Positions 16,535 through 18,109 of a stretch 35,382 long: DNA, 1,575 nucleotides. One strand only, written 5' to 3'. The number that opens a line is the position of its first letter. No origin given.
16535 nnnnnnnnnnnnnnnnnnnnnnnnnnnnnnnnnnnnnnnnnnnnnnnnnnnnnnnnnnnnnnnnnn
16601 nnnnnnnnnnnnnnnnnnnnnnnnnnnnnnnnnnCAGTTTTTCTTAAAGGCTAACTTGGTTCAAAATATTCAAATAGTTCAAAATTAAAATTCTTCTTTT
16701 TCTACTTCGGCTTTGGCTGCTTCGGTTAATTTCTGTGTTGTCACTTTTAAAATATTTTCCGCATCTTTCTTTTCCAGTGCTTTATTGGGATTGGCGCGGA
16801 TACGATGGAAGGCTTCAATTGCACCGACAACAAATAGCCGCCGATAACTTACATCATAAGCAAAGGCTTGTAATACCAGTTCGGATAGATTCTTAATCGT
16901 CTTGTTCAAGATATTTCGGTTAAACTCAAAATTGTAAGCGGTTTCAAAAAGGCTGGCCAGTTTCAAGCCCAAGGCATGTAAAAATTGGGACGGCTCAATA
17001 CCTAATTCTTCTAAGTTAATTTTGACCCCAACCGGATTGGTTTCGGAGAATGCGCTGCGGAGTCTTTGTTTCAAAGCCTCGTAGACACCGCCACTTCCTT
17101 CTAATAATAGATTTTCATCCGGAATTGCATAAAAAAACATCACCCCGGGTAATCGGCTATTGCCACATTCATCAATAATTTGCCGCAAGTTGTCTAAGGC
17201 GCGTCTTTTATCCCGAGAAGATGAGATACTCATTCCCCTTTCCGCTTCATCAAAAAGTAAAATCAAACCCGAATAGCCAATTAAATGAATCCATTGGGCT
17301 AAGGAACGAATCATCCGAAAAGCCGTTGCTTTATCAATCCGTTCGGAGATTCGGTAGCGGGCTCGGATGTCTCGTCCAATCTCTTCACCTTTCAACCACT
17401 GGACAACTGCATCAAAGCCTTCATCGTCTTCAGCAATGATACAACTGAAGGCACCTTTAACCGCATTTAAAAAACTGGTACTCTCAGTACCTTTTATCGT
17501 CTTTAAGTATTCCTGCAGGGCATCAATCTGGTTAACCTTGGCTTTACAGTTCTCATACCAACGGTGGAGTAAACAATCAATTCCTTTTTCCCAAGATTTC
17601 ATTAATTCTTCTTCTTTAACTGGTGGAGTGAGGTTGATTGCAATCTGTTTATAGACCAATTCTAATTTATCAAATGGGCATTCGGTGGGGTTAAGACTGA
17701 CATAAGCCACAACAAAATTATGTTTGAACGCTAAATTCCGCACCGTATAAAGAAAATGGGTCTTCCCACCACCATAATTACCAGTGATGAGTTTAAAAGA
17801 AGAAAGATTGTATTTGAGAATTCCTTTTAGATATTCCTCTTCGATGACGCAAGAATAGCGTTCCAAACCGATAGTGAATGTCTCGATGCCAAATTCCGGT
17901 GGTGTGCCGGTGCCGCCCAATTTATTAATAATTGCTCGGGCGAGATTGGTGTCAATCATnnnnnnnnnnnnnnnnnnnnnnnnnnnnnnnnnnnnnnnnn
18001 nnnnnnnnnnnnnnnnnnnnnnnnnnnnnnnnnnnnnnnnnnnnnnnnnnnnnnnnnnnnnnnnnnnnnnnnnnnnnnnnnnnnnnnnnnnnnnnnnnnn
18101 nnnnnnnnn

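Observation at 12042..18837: Candidate defence-like operon: unknown protein + two paralogous BrxD/DUF2791-like ATPases + Lhr-like DExH helicase (+ coupled GT4), with no BREX core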

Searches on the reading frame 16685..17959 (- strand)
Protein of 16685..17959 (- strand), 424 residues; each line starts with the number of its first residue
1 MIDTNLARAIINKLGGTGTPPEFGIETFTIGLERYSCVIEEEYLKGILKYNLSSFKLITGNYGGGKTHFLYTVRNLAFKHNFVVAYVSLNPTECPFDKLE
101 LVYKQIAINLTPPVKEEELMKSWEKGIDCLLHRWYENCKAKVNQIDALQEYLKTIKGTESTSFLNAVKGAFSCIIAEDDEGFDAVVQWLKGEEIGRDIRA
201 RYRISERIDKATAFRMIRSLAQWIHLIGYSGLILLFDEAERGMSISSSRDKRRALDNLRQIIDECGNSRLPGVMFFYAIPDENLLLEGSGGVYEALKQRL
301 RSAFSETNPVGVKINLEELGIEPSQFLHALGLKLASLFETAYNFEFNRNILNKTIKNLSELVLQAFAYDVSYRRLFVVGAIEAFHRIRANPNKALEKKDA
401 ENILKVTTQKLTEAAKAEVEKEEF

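Call 3: search_protein_families(library=pfam, proteins=[window:16685-17959:-], max_evalue=0.1)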
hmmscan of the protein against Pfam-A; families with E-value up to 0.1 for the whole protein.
window:16685-17959:- (424 aa): 2 families
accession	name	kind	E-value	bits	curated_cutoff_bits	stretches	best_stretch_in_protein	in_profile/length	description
PF10923.14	BrxC_BrxD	-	6.1e-49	167.5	22.2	1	4-397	3-408/414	BREX system ATP-binding protein BrxC/D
PF13401.12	AAA_22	-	0.0022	18.7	27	0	55-137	7-78/130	AAA domain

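Call 4: search_protein_families(library=padloc, proteins=[window:16685-17959:-], max_evalue=0.1)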
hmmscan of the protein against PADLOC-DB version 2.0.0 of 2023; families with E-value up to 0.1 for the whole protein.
window:16685-17959:- (424 aa): 3 families
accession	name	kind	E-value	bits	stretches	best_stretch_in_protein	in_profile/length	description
PDLC02494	BrxD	-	8.8e-41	138.5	1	7-419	9-427/440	BrxD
PDLC03959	SngB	-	4.4e-23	80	1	2-363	6-382/439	-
PDLC01680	Cas13-ApeA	-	0.042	11.8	0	335-410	7-80/175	Cas13-ApeA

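Call 5: search_protein_families(library=ncbifam, proteins=[window:16685-17959:-], max_evalue=0.1)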
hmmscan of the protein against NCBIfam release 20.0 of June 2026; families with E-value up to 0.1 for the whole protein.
window:16685-17959:- (424 aa): 3 families
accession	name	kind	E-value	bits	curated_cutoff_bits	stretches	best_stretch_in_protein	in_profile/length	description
NF033438.1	BREX_BrxD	equivalog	2.3e-40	139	350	1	7-393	5-400/423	BREX system ATP-binding protein BrxD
NF001154.0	PRK00149.3-3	equivalog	0.062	12.3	410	1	57-88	154-186/462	chromosomal replication initiator protein DnaA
NF052439.1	HMPDioxPhnZ1GIM8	equivalog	0.086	12.3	300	0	32-62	120-150/199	hydroxymethylphosphonate dioxygenase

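Call 53: search_solved_structures(query=window:16685-17959:-, max_evalue=1)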
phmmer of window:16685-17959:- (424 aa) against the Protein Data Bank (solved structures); distinct sequences matched with E-value up to 1: 8.
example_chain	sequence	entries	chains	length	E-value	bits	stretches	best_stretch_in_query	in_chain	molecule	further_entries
5uf5_A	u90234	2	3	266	0.16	14.4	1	109-183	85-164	effector protein SidK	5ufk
7uzf_Q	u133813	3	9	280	0.18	14.2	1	109-183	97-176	Effector SidK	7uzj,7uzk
5vox_e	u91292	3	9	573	0.2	14.1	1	109-182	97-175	effector protein SidK | Uncharacterized protein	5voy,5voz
6vq6_Q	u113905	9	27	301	0.21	14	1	109-182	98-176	Effector protein SidK | Uncharacterized protein | Legionella pneumophila effector SidK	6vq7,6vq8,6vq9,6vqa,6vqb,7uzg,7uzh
6wlz_X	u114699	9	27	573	0.22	14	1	110-182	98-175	SidK | Type IV secretion protein Dot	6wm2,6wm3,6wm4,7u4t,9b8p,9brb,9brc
7u8o_Q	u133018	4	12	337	0.25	13.8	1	109-182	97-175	Bacterial effector protein SidK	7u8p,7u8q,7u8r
8vue_H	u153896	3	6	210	0.3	13.5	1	63-143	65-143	L5A7 Fab Light Chain | L5A7 Light Chain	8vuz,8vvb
9e3m_A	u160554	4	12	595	0.88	12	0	68-142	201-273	P2X purinoceptor 7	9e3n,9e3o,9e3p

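Call 67: search_dna_similar(query=window:16685-17959:-, collection=plasmids, mode=protein, max_evalue=0.00001, max_rows=25)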
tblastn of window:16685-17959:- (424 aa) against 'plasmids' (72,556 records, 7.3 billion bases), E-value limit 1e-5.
Records with a match: 59; places in all: 60; records where one place covers at least 80% of the query: 7.
Best place of each record, by identity: <60% 59.
By first word of the organism name: Sulfitobacter 7; Phaeobacter 5; Azospirillum 3; Paracoccus 3; Paenibacillus 2; Pseudosulfitobacter 2; Roseovarius 2; Bacillus 2; Roseobacter 2; Burkholderia 2; and 28 more.
By predicted mobility (MOB-suite, as given by PLSDB): non-mobilizable 31; conjugative 15; mobilizable 13.
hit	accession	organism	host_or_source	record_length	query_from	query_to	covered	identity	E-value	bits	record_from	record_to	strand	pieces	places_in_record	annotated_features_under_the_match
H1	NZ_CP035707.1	Sphaerotilus sulfidivorans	cell culture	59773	18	377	85%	27.0%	4e-17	91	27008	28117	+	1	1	brxD: BREX system ATP-binding protein BrxD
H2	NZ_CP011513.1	Paenibacillus peoriae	cell culture,soil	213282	2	397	93%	23.1%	8e-9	66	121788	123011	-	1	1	ATP-binding protein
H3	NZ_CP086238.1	Clostridium estertheticum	single colony,bovine feces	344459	6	395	92%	22.9%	1e-7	62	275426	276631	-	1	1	ATP-binding protein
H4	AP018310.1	Aulosira laxa NIES-50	-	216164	5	342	80%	25.8%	6e-21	103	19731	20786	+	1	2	hypothetical protein (x2)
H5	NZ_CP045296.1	Paenibacillus cellulositrophicus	cell culture,Thai soil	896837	2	345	81%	25.1%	3e-9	67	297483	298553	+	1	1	ATP-binding protein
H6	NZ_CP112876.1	Pseudanabaena galeata CCNP1313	-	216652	17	392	89%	22.1%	1e-8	65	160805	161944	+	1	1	brxD: BREX system ATP-binding protein BrxD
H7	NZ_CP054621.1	Azospirillum oryzae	cell culture,soil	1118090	18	338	76%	25.7%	1e-20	102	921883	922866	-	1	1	record has no annotation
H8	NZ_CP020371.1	Candidatus Thiodictyon syntrophicum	meromictic lake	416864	18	338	76%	25.6%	1e-18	96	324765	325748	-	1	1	brxD: BREX system ATP-binding protein BrxD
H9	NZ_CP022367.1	Azospirillum sp. TSH58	single cell,paddy soils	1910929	18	371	83%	23.1%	2e-9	67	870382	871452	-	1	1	record has no annotation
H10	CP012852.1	Persicobacter sp. JZB09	cell culture,soil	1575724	7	349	81%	23.7%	3e-13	79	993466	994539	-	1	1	none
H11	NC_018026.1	Desulfomonile tiedjei DSM 6799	sewage sludge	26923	1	281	66%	28.6%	3e-22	107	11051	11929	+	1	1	BREX system ATP-binding domain-containing protein | hypothetical protein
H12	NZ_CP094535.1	Hymenobacter monticola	Single cell,a pond on the Huanglong ...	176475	7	310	72%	25.5%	6e-11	72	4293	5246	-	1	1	ATP-binding protein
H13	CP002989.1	halophilic archaeon DL31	-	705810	9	300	69%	26.0%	4e-12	76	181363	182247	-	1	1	hypothetical protein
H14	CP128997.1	Rhodococcus opacus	sludge,sludge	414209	18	316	71%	25.2%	5e-17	91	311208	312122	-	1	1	brxD: BREX system ATP-binding protein BrxD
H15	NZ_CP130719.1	Streptomyces sp. NBC_01334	-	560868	18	309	69%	25.2%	2e-18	96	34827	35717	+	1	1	brxD: BREX system ATP-binding protein BrxD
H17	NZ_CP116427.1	Sulfitobacter faviae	Hexacorallia,culture,Cold water coral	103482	9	300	69%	24.4%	8e-8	62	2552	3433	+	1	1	ATP-binding protein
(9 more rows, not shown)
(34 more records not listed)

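Call 68: get_annotated_region(hit=H4, flank=7000)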
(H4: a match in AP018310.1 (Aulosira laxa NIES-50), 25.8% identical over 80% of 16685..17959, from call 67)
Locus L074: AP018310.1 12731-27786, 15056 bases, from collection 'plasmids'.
description: Aulosira laxa NIES-50 plasmid plasmid3 DNA, complete genome
organism: Aulosira laxa NIES-50 (NCBI taxid 1541988)
taxonomy: Bacteria; Cyanobacteriota; Cyanophyceae; Nostocales; Fortieaceae; Aulosira; Aulosira laxa; Aulosira laxa NIES-50
host: -; source: -; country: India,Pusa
typing (MOB-suite, as given by PLSDB): conjugative; replicon rep_cluster_1671; relaxase MOBP; mating-pair formation MPF_T
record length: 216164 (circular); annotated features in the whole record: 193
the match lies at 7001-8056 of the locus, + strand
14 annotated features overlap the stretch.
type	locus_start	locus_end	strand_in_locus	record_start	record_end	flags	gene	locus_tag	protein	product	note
CDS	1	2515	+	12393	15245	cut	-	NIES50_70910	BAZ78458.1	alkaline phosphatase domain-containing protein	-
CDS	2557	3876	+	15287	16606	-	-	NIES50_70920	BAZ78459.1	putative ATP/GTP binding protein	-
CDS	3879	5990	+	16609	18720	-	-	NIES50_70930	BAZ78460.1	DEAD/DEAH box helicase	-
CDS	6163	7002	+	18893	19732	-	-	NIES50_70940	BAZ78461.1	hypothetical protein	-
CDS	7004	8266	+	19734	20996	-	-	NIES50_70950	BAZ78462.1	hypothetical protein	-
CDS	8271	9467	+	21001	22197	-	-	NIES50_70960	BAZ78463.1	hypothetical protein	-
CDS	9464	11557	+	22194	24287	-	-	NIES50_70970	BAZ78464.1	DEAD/DEAH box RNA helicase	-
CDS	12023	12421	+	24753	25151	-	-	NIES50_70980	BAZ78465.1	hypothetical protein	-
CDS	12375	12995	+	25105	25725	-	-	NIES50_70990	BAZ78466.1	hypothetical protein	-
CDS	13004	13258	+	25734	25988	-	-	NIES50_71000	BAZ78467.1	hypothetical protein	-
CDS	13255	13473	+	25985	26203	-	-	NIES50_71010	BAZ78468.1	hypothetical protein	-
CDS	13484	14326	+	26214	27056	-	-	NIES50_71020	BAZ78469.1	hypothetical protein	-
CDS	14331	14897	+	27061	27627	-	-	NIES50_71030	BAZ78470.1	hypothetical protein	-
CDS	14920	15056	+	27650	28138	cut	-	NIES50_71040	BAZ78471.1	hypothetical protein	-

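Call 69: get_annotated_region(hit=H11, flank=7000)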
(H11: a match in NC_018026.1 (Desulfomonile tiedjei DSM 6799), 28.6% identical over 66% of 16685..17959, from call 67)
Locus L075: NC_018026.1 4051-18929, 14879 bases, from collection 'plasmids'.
description: Desulfomonile tiedjei DSM 6799 plasmid pDESTI.01, complete sequence
organism: Desulfomonile tiedjei DSM 6799 (NCBI taxid 706587)
taxonomy: Bacteria; Thermodesulfobacteriota; Desulfomonilia; Desulfomonilales; Desulfomonilaceae; Desulfomonile; Desulfomonile tiedjei; Desulfomonile tiedjei DSM 6799
host: -; source: sewage sludge; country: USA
typing (MOB-suite, as given by PLSDB): non-mobilizable
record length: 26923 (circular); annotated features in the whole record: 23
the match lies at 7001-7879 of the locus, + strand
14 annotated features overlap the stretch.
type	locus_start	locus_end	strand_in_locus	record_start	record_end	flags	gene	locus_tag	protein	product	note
CDS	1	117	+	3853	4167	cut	-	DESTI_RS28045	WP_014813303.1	hypothetical protein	-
CDS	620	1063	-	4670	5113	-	rnhA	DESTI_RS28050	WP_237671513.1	ribonuclease HI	-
CDS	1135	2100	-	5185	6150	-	-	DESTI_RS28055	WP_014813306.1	nucleotidyl transferase AbiEii/AbiGii toxin family protein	-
CDS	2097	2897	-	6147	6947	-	-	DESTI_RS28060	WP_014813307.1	type IV toxin-antitoxin system AbiEi family antitoxin domain-containing protein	-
CDS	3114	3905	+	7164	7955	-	-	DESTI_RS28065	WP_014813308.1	ParA family protein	-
CDS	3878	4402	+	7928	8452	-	-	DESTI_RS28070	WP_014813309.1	hypothetical protein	-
CDS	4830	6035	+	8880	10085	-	-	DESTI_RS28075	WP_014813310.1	helix-turn-helix domain-containing protein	-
CDS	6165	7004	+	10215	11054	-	-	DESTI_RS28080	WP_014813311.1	hypothetical protein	-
CDS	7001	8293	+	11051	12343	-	-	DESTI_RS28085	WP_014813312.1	BREX system ATP-binding domain-containing protein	-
CDS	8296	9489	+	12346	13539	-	-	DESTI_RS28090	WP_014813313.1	BREX system ATP-binding domain-containing protein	-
CDS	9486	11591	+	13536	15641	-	-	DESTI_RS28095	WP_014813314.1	DEAD/DEAH box helicase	-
CDS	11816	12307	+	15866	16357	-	-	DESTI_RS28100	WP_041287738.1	DUF3124 domain-containing protein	-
CDS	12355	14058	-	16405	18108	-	-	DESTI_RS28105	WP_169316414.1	cation:proton antiporter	GO:0006812 - monoatomic cation transport [Evidence IEA]; GO:1902600 - proton transmembrane transport [Evidence IEA]; ...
CDS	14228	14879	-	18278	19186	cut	secF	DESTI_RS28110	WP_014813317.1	protein translocase subunit SecF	GO:0043952 - protein transport by the Sec complex [Evidence IEA]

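Call 70: get_annotated_region(hit=H17, flank=6000)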
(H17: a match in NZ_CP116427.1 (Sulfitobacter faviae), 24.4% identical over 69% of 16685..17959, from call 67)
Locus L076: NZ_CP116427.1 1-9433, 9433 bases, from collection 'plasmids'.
description: Sulfitobacter faviae strain SCSIO W_1865 plasmid unnamed4, complete sequence
organism: Sulfitobacter faviae (NCBI taxid 1775881)
taxonomy: Bacteria; Pseudomonadota; Alphaproteobacteria; Rhodobacterales; Roseobacteraceae; Sulfitobacter; Sulfitobacter faviae
host: -; source: Hexacorallia,culture,Cold water coral; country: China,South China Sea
typing (MOB-suite, as given by PLSDB): mobilizable; replicon rep_cluster_392,rep_cluster_517; relaxase MOBP
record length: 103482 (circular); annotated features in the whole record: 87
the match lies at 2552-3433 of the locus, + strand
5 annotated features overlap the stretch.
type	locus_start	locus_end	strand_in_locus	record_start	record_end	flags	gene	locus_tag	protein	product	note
CDS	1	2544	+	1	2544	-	-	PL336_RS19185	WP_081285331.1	TerB N-terminal domain-containing protein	-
CDS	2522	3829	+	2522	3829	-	-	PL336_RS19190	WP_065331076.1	ATP-binding protein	-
CDS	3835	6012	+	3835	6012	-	-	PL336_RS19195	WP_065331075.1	DEAD/DEAH box helicase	-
CDS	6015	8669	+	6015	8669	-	-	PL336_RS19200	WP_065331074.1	PD-(D/E)XK nuclease family protein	-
CDS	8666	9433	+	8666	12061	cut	-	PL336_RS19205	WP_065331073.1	UvrD-helicase domain-containing protein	-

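Call 80: search_protein_families(library=pfam, proteins=[L074:6163-7002:+, L075:6165-7004:+, L074:7004-8266:+, L074:8271-9467:+, L074:9464-11557:+, L076:1-2544:+], max_evalue=0.01)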
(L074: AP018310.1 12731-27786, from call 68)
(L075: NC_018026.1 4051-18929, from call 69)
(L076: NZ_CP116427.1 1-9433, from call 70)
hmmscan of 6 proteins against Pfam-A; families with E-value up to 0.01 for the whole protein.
L074:6163-7002:+ (279 aa): 0 families

L075:6165-7004:+ (279 aa): 0 families

L074:7004-8266:+ (420 aa): 2 families
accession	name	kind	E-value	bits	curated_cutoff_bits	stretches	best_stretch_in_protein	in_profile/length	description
PF10923.14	BrxC_BrxD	-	2e-48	165.8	22.2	1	2-396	2-396/414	BREX system ATP-binding protein BrxC/D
PF07693.20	KAP_NTPase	-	0.0016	18.2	20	1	32-102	7-75/293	KAP family P-loop domain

L074:8271-9467:+ (398 aa): 2 families
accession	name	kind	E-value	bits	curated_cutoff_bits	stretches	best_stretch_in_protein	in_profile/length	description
PF10923.14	BrxC_BrxD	-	1.3e-22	80.7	22.2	2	5-102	6-108/414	BREX system ATP-binding protein BrxC/D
PF13191.12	AAA_16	-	0.001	20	32.6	1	27-76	3-55/167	AAA ATPase domain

L074:9464-11557:+ (697 aa): 5 families
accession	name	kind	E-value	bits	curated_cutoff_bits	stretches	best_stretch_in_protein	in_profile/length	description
PF00270.35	DEAD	-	1.4e-30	106.7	26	1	23-187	1-163/167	DEAD/DEAH box helicase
PF00271.37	Helicase_C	-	4.5e-17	62.7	23.5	1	228-335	4-109/110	Helicase conserved C-terminal domain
PF04851.21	ResIII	-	6.4e-10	39.6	22.5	1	21-184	3-161/164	Type III restriction enzyme, res subunit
PF13245.12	AAA_19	-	2.5e-06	28.1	25.1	1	26-153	1-103/134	AAA domain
PF22590.2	Cas3-like_C_2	-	2.9e-05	24.7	27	1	239-336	3-105/106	CRISPR-associated nuclease/helicase Cas3, C-terminal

L076:1-2544:+ (847 aa): 4 families
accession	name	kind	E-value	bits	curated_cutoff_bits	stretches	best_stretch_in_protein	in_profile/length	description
PF13208.11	TerB_N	-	1.6e-67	227.7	25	1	160-361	1-207/207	TerB N-terminal domain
PF15615.11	TerB_C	-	3.3e-22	79.7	26.3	1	713-831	14-147/148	TerB-C domain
PF05099.18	TerB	-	2.2e-08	34.8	24.4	1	573-677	5-111/118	Tellurite resistance protein TerB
PF04391.17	DUF533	-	5.7e-08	33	29.6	2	637-676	67-106/178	Protein of unknown function (DUF533)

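Call 81: search_protein_families(library=padloc, proteins=[L074:6163-7002:+, L075:6165-7004:+, L074:7004-8266:+, L074:8271-9467:+, L074:9464-11557:+, L076:1-2544:+], max_evalue=0.01)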
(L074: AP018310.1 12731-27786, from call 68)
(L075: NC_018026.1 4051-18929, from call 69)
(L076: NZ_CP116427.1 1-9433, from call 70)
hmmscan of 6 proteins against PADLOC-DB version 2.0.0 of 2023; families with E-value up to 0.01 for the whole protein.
L074:6163-7002:+ (279 aa): 0 families

L075:6165-7004:+ (279 aa): 0 families

L074:7004-8266:+ (420 aa): 2 families
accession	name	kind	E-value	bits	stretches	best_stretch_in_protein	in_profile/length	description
PDLC02494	BrxD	-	2.1e-35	120.8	1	5-350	8-349/440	BrxD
PDLC03959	SngB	-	2.6e-29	100.6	1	2-317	7-324/439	-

L074:8271-9467:+ (398 aa): 2 families
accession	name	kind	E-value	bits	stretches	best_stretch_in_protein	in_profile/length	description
PDLC03959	SngB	-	2.7e-16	57.7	2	6-81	12-90/439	-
PDLC02494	BrxD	-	2e-15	54.9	1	4-115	8-121/440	BrxD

L074:9464-11557:+ (697 aa): 82 families (the best 25 are shown)
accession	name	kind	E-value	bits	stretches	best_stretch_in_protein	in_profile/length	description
PDLC02503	BrxHI|BrxHII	-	7.8e-98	326.5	1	18-682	21-690/698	BrxHI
PDLC03960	SngC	-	3.5e-77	258.8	1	16-671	19-708/720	-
PDLC02501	BrxHI|BrxHII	-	2.8e-48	162.7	1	19-370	21-373/925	BrxHI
PDLC02897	DpdJ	-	4.2e-36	122.2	1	8-441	86-553/1570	DpdJ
PDLC01761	Cas3b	-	6.9e-20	69.3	2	134-347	347-547/705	-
PDLC00194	HamB1|HamB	-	1.3e-18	64.4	1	24-201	231-409/995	DEAD-box helicase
PDLC03928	PsyrT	-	3e-18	63.5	1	18-351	19-351/689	-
PDLC00192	HamB1|HamB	-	6.8e-18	61.7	2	24-199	271-448/1104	DEAD-box helicase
PDLC00036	DruE3|DruE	-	6.8e-18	61.2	2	276-338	1034-1096/2023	SNF2 family N-terminal domain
PDLC00035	DruE3|DruE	-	8.6e-18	61.4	2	35-106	118-194/1460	SNF2 family N-terminal domain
PDLC00037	DruE3|DruE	-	1.6e-16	57.3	2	282-339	1047-1104/2055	SNF2 family N-terminal domain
PDLC02870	DpdF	-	2.1e-16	57.5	1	16-339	9-324/534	DpdF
PDLC00186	HamB1|HamB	-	2.7e-16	56.8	1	22-168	147-291/864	DEAD-box helicase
PDLC00013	DruE1|DruE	-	2.7e-15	53.3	2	26-86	96-163/1776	SNF2 family N-terminal domain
PDLC02861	DpdF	-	5e-14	49.5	1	120-343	122-341/611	DpdF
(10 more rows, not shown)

L076:1-2544:+ (847 aa): 1 family
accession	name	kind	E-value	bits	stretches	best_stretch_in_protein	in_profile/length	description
PDLC03958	SngA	-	4.3e-103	344.7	1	117-834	13-526/528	-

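Call 110: search_protein_families(library=phrogs, proteins=[window:16685-17959:-, L074:6163-7002:+, L075:6165-7004:+], max_evalue=0.001)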
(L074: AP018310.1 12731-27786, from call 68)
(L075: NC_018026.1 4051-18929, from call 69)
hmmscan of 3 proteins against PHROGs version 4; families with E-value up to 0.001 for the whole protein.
window:16685-17959:- (424 aa): 0 families

L074:6163-7002:+ (279 aa): 0 families

L075:6165-7004:+ (279 aa): 0 families
